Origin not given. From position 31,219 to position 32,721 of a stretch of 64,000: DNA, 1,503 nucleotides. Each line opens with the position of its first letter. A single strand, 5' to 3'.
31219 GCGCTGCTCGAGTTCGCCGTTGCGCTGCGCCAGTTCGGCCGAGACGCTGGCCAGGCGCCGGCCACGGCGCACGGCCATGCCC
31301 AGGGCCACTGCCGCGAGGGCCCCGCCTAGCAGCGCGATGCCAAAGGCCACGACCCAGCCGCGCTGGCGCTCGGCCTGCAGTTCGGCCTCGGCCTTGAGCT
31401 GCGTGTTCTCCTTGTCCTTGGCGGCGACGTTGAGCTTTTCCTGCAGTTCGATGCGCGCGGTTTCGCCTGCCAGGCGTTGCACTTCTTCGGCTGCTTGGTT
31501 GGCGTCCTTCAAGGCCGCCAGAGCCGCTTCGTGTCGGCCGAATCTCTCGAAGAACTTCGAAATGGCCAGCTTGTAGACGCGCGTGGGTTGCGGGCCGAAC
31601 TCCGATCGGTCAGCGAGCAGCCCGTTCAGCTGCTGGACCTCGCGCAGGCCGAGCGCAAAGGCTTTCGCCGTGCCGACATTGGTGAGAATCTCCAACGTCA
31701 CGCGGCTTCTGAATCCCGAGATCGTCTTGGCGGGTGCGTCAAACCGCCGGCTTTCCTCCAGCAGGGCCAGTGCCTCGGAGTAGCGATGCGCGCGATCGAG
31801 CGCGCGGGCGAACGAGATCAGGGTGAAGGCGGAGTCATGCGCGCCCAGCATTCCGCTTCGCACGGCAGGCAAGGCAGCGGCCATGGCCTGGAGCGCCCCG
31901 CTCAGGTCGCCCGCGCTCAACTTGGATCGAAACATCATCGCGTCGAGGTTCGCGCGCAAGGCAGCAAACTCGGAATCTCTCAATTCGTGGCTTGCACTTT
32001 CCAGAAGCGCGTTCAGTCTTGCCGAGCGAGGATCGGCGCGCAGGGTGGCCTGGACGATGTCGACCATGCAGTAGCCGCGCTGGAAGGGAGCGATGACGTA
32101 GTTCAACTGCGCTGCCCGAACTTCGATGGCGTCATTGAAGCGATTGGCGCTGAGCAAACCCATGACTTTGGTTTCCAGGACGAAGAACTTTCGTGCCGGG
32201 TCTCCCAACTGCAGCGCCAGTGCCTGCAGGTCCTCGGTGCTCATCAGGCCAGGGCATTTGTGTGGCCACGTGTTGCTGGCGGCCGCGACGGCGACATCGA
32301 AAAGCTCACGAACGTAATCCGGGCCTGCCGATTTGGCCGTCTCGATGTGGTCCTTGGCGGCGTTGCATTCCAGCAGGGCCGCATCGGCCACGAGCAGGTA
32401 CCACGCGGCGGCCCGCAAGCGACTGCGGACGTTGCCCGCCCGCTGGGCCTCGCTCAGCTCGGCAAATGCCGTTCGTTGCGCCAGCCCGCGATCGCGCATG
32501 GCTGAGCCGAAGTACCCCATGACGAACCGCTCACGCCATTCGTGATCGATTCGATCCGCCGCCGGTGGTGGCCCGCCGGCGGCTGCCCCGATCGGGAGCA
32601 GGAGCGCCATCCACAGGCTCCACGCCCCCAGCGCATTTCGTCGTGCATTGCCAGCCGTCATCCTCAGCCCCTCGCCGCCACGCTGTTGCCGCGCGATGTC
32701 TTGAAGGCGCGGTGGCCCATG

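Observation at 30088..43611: Five tandem paralogous hybrid sensor kinases arranged in an alternating A-B-A-B-A pattern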

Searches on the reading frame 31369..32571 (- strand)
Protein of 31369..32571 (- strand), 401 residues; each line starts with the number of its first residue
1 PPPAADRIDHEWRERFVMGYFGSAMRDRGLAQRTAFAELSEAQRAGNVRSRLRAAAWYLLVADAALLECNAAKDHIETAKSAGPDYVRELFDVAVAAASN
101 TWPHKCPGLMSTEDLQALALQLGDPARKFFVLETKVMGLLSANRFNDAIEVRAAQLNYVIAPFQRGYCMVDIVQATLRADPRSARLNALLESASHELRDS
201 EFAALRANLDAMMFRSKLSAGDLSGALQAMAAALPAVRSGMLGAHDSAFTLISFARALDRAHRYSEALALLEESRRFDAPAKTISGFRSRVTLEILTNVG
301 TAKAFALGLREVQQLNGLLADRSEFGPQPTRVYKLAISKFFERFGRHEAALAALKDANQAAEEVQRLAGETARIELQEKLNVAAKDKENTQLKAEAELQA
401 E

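Call 12: find_related_loci(query=A1, collection=genome_contigs, flank=10000)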
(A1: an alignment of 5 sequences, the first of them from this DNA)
Query A1 (401 aa) in genome_contigs; peptide patterns used: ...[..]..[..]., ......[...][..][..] (x = any residue, [..] = any of these).
23 stretches matched a pattern; 7 encode a relative of the query (tblastn E <= 1e-3); 7 distinct loci.
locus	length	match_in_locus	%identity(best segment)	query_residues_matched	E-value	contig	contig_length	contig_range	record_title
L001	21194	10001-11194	44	1-401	2e-98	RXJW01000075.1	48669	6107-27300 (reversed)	MAG: Burkholderiales bacterium isolate AWTP1-25 sample_67_scaffold_179, whole genome shotgun sequence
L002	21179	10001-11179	46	8-400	8e-97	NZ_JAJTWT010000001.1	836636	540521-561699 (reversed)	Pelomonas caseinilytica strain P7 contig1, whole genome shotgun sequence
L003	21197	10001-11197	38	1-400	6e-74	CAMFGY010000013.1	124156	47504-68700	MAG: uncultured Burkholderiales bacterium isolate SRR9109399_bin.12_metaWRAP_v1.3_MAG genome assembly, contig: ERZ122899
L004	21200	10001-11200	41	3-400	1e-72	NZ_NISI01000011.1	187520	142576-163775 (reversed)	Roseateles puraquae strain CCUG 52769 Scaffold9_1, whole genome shotgun sequence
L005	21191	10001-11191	37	2-401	1e-66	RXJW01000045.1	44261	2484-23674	MAG: Burkholderiales bacterium isolate AWTP1-25 sample_67_scaffold_213, whole genome shotgun sequence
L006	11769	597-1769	38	9-399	3e-66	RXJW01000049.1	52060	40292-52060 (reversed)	MAG: Burkholderiales bacterium isolate AWTP1-25 sample_67_scaffold_163, whole genome shotgun sequence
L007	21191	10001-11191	37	2-401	2e-60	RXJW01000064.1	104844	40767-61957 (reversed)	MAG: Burkholderiales bacterium isolate AWTP1-25 sample_67_scaffold_24, whole genome shotgun sequence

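Call 13: find_homologous_proteins(query=A1, max_evalue=0.001)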
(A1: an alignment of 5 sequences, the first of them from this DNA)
Query A1 (5 sequences) (401 aa, profile of the alignment): 3 proteins with E <= 0.001 among 8000 candidates.
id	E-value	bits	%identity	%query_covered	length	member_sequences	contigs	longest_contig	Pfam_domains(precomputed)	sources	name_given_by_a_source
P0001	1.6e-74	270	37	44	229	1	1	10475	-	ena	-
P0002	1.3e-53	201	34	96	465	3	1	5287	-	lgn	-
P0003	1.1e-49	188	99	28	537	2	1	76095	PF02518.32,PF00512.32,PF00072.31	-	-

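Call 23: search_protein_representatives(alignment_id=A1)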
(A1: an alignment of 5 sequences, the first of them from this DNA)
Query: 5 sequences, 401 profile positions. Proteins with E-value up to 0.001 (for the whole library): 25; up to 1e-10: 22; up to 1e-30: 15. The best 25 are listed.
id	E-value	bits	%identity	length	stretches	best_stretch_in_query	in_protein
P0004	7.1e-200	680.7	-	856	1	2-401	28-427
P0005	1.1e-87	311.2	-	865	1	5-401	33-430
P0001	5.0e-75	269.6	-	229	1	18-219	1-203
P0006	2.9e-69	250.6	-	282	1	5-243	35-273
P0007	3.1e-62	227.5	-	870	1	5-401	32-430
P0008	1.2e-61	225.6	-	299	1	4-234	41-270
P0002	4.1e-54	200.7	-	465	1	6-401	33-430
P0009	3.8e-52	194.3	-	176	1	3-124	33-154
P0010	5.4e-52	193.7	-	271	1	28-251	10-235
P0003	3.4e-50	187.8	-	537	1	292-401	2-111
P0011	2.7e-42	161.8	-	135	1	1-104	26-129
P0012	1.0e-36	143.4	-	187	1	4-181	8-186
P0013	3.3e-35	138.5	-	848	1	3-401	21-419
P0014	2.2e-34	135.8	-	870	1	6-400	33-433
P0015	3.6e-33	131.7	-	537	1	208-398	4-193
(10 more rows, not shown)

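Call 24: predict_structure(alignment_id=A1)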
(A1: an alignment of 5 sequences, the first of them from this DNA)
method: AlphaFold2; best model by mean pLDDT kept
length: 401 residues; sequences in the alignment: 5
mean_pLDDT: 89.9   pTM: 0.84
mean pLDDT of the five models: 89.9, 89.5, 88.0, 87.2, 86.1
residues with pLDDT >= 90: 275; 70-90: 106; 50-70: 15; < 50: 5
segments of 3 or more residues with pLDDT < 50: 1-5
pLDDT, mean of each block of 10 residues (from residue 1): 59 93 93 93 93 94 76 93 94 89 66 92 91 90 90 93 91 92 88 86 91 93 96 95 92 97 98 88 91 97 97 95 86 97 97 95 88 82 85 84 68
secondary structure, 60 per line:
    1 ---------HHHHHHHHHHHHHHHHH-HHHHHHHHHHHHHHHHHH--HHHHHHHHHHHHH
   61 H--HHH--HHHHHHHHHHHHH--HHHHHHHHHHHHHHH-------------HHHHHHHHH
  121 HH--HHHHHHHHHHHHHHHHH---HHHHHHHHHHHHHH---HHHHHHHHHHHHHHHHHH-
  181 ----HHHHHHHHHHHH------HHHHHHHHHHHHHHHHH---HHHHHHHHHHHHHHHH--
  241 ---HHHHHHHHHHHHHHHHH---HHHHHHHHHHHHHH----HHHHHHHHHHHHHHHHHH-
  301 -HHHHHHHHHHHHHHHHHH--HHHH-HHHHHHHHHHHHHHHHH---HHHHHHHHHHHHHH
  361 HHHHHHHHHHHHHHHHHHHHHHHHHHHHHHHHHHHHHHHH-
elements in order: H10-26 H28-45 H48-61 H69-81 H84-98 H112-122 H125-141 H145-158 H162-179 H185-196 H203-219 H223-238 H244-260 H264-277 H282-299 H302-319 H322-325 H327-343 H347-400

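Call 26: search_solved_structures(query=A1, max_evalue=10)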
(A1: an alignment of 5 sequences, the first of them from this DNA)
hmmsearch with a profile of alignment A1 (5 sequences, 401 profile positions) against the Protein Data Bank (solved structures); distinct sequences matched with E-value up to 10: 3.
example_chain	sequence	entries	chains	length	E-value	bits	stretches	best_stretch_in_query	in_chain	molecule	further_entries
1rdu_A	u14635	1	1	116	0.2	14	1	48-112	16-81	conserved hypothetical protein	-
8gd9_A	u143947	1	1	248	0.59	12.5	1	25-95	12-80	Guanine nucleotide-binding protein G(s) subunit alpha isoforms short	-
3on4_A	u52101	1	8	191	1.5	11.1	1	79-146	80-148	Transcriptional regulator, TetR family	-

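Call 28: fold_search(model_id=the predicted structure, library=pdb)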
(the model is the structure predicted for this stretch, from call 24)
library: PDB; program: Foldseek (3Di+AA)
matches with E <= 10: 1133; with E <= 0.001: 0
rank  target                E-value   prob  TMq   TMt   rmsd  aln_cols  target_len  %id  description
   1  6t46_A                1.1e-03  1.00  0.42  0.46   8.6       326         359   16  Structure of the Rap conjugation gene regulator of the plasmid pLS20 in complex with the Phr* peptide (released 2020-06-24)
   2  6t46_G                1.1e-03  1.00  0.43  0.46   7.6       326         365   15  Structure of the Rap conjugation gene regulator of the plasmid pLS20 in complex with the Phr* peptide (released 2020-06-24)
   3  8rsv_B                1.9e-03  1.00  0.47  0.51   9.5       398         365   10  Rap from bacteriophage Phi3T in presence of pheromone RRGHTAS (released 2024-07-24)
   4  6vbv_4                1.9e-03  1.00  0.37  0.37  14.4       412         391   13  Structure of the bovine BBSome:ARL6:GTP complex (released 2020-01-29)
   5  6t46_C                2.3e-03  1.00  0.41  0.45   8.9       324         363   15  Structure of the Rap conjugation gene regulator of the plasmid pLS20 in complex with the Phr* peptide (released 2020-06-24)
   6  6t3h_B                2.5e-03  1.00  0.41  0.45   8.4       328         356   14  Structure of the Rap conjugation gene regulator of the plasmid pLS20 in apo form (released 2020-06-24)
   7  8rst_A                3.0e-03  1.00  0.39  0.42  11.8       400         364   10  Rap from bacteriophage Phi3T in presence of pheromone SRGHTS (released 2024-07-24)
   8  8chy                  3.1e-03  1.00  0.28  0.37  11.9       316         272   14  Crystal structure of an 8-repeat consensus TPR superhelix with Zinc. (released 2024-02-21)
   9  2y4t_A                3.5e-03  1.00  0.22  0.21  20.2       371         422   12  Crystal structure of the human co-chaperone P58(IPK) (released 2011-08-10)
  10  6voa_E                3.7e-03  1.00  0.37  0.38  14.6       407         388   13  Cryo-EM structure of the BBSome-ARL6 complex (released 2020-06-24)
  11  4i1a_A                4.1e-03  1.00  0.42  0.56   7.9       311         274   12  Crystal Structure of the Apo Form of RapI (released 2013-04-03)
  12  9gaw_P                4.8e-03  1.00  0.45  0.38   7.2       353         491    9  High-resolution structure of the Anaphase-promoting complex/cyclosome (APC/C) bound to co-activator Cdh1 (released 2024-08-14)
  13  9qhb                  4.8e-03  1.00  0.32  0.42  10.1       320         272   14  Crystal structure of 16-repeat CTPR protein with eliminated coordination sites (released 2025-10-22)
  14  9rtt_Q                5.9e-03  1.00  0.32  0.19  29.5       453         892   13  Activated Elongation Complex with IWS1 and ELOF1 (released 2025-09-03)
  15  6vbu_4                6.2e-03  1.00  0.36  0.37  14.5       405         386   14  Structure of the bovine BBSome complex (released 2020-01-29)
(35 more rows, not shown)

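Call 38: find_encoding_contigs(protein=P0004, flank=10000, max_places=6)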
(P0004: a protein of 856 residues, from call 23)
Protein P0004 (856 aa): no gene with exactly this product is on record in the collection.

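Call 39: list_cluster_members(proteins=[P0004, P0003, P0005, P0007, P0013])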
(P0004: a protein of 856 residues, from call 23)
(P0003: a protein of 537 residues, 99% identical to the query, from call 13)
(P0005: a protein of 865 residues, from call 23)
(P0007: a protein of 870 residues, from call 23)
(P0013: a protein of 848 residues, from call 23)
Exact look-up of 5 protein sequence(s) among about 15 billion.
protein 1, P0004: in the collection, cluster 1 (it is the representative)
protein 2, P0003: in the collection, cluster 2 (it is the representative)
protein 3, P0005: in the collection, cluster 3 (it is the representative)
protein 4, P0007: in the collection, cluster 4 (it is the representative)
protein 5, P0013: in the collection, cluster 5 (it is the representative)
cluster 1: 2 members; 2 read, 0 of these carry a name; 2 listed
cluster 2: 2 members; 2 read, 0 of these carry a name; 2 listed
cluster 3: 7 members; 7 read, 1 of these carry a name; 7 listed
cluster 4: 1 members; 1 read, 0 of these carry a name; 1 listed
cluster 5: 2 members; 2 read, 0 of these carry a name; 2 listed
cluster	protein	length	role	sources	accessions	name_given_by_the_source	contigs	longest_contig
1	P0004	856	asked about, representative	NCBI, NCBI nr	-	-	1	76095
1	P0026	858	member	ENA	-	-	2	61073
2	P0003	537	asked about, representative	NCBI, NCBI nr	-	-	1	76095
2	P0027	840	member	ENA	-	-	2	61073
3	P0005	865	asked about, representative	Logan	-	-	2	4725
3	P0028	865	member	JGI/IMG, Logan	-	signal transduction histidine kinase/CheY-like chemotaxis protein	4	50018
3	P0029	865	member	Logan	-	-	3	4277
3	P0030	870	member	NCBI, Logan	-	-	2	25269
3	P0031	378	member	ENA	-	-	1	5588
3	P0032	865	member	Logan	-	-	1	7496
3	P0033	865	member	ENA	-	-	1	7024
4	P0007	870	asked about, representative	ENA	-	-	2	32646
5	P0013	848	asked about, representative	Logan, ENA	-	-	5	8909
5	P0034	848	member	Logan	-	-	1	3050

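Call 41: find_encoding_contigs(protein=P0026, flank=10000, max_places=4)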
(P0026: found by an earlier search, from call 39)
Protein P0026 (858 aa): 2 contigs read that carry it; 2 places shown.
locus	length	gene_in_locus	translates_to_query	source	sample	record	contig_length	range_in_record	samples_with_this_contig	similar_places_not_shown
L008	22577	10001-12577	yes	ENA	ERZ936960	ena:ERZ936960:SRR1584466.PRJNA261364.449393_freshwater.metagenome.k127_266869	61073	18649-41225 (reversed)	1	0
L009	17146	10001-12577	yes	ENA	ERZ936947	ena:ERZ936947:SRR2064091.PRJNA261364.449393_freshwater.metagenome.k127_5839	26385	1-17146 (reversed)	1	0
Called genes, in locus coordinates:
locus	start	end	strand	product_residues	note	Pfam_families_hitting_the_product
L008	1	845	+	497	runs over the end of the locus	PF03929:PepSY_TM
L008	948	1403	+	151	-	PF04314:LpqE-like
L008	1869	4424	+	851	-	PF00512:HisKA, PF02518:HATPase_c, PF00072:Response_reg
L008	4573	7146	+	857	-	PF00512:HisKA, PF13581:HATPase_c_2 (faint), PF02518:HATPase_c, PF00072:Response_reg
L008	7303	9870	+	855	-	PF00512:HisKA (weak), PF02518:HATPase_c, PF00072:Response_reg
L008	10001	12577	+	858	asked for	PF00512:HisKA, PF02518:HATPase_c, PF00072:Response_reg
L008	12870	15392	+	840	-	PF00512:HisKA (weak), PF02518:HATPase_c, PF00072:Response_reg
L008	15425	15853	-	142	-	-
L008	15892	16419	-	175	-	PF00034:Cytochrom_C (weak)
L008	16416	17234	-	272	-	-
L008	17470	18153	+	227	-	PF01814:Hemerythrin (weak)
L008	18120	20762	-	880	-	PF13401:AAA_22, PF25873:WHD_MalT, PF00196:GerE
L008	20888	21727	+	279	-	PF18483:Lectin_L-type_dom (weak)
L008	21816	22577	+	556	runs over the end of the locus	PF16655:PhoD_N, PF16656:Pur_ac_phosph_N (weak), PF09423:PhoD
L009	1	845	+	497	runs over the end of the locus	PF03929:PepSY_TM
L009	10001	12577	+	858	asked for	PF00512:HisKA, PF02518:HATPase_c, PF00072:Response_reg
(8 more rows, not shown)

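Call 45: search_protein_families(library=pfam, proteins=[L001:8104-9042:-, L001:9079-9750:+, L001:12488-13330:+, L001:13335-14396:+, L001:15155-15988:+, L002:8221-8559:+, L002:8577-9656:-, L002:12557-13168:-, L002:13234-14025:-, L004:7758-9686:+], max_evalue=0.001)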
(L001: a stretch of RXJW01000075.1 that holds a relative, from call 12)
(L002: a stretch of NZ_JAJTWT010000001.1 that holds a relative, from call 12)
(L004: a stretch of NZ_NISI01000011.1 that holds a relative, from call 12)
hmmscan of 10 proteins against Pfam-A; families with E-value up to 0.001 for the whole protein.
L001:8104-9042:- (312 aa): 1 family
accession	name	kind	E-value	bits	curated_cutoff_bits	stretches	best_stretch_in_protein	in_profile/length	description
PF00850.24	Hist_deacetyl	-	1.7e-56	192.2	27.9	1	17-284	1-287/298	Histone deacetylase domain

L001:9079-9750:+ (223 aa): 1 family
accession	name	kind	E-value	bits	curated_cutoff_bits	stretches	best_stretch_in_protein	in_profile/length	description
PF09361.15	Phasin_2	-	8.3e-28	97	24.9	1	44-143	1-100/100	Phasin protein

L001:12488-13330:+ (280 aa): 3 families
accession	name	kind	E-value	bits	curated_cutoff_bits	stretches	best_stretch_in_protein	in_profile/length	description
PF18917.5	LiaI-LiaF-like_TM1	-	3e-20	72.4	27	2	111-149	3-41/42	LiaI-LiaF-like transmembrane region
PF22570.1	LiaF-TM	-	9.5e-15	55.7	27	1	59-152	1-93/98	LiaF transmembrane domain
PF09922.15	LiaF-like_C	-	8.5e-07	29.3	29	1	188-252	9-73/114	Cell wall-active antibiotics response LiaF, C-terminal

L001:13335-14396:+ (353 aa): 2 families
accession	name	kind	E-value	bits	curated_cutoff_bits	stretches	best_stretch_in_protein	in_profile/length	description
PF06580.19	His_kinase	-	1.1e-22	80.5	25.2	1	162-241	1-81/81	Histidine kinase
PF02518.31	HATPase_c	-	0.00085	20.2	26.4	0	261-350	10-110/111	Histidine kinase-, DNA gyrase B-, and HSP90-like ATPase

L001:15155-15988:+ (277 aa): 6 families
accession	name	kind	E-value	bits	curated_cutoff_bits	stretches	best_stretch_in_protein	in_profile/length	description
PF12146.15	Hydrolase_4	-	2.1e-69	233.9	27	1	21-260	2-239/239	Serine aminopeptidase, S33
PF00561.26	Abhydrolase_1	-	3.7e-18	66.5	25.8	1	26-138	3-105/245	alpha/beta hydrolase fold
PF12697.13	Abhydrolase_6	-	8e-13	50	26.3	1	26-243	1-197/217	Alpha/beta hydrolase family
PF00975.26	Thioesterase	-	3.7e-06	27.8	26.4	1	38-114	15-87/226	Thioesterase domain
PF20408.4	Abhydrolase_11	-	1.8e-05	25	27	1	25-114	4-97/193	Alpha/beta hydrolase domain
PF12695.13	Abhydrolase_5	-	0.0003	21.1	27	0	86-113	48-77/164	Alpha/beta hydrolase family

L002:8221-8559:+ (112 aa): 2 families
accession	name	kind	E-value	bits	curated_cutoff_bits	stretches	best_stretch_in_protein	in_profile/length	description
PF00543.27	P-II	-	7.3e-36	123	25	1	1-106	1-102/102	Nitrogen regulatory protein P-II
PF11582.13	DUF3240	-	0.00057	20.3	21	1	14-84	17-86/102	Protein of unknown function (DUF3240)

L002:8577-9656:- (359 aa): 3 families
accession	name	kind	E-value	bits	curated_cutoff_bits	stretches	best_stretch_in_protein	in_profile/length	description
PF13487.12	HD_5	-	3.4e-36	125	27.2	1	159-323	4-169/170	HD domain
PF00072.30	Response_reg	-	3.3e-24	85.6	30.2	1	4-115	1-109/111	Response regulator receiver domain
PF01966.28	HD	-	2.1e-17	63.9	22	1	170-292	2-115/116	HD domain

L002:12557-13168:- (203 aa): 1 family
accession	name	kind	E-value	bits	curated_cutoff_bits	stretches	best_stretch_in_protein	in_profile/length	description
PF01810.24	LysE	-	3.9e-35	121.5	25.6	1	11-200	2-191/193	LysE type translocator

L002:13234-14025:- (263 aa): 3 families
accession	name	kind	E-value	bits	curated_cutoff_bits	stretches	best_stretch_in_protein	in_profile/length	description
PF02311.25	AraC_binding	-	1.4e-29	102.9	21.1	1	25-144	13-132/135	AraC-like ligand binding domain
PF12833.13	HTH_18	-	7.3e-20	71.5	33.6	1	185-261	1-78/80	Helix-turn-helix domain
PF00165.29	HTH_AraC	-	4.9e-10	39.7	26.6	0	172-211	1-40/42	Bacterial regulatory helix-turn-helix proteins, AraC family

L004:7758-9686:+ (642 aa): 1 family
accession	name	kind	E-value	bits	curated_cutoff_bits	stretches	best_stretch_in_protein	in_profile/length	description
PF13336.12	AcetylCoA_hyd_C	-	3.8e-38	131.3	23.7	1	362-529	1-154/154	Acetyl-CoA hydrolase/transferase C-terminal domain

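Call 53: find_related_loci(query=A2, collection=metagenome_contigs, flank=10000)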
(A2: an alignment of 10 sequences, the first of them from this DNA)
Query A2 (382 aa) in metagenome_contigs; peptide patterns used: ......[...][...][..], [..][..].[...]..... (x = any residue, [..] = any of these).
121 stretches matched a pattern; 1 encode a relative of the query (tblastn E <= 1e-3); 1 distinct loci.
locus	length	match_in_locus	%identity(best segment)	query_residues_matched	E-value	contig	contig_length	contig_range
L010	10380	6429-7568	40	5-382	9e-66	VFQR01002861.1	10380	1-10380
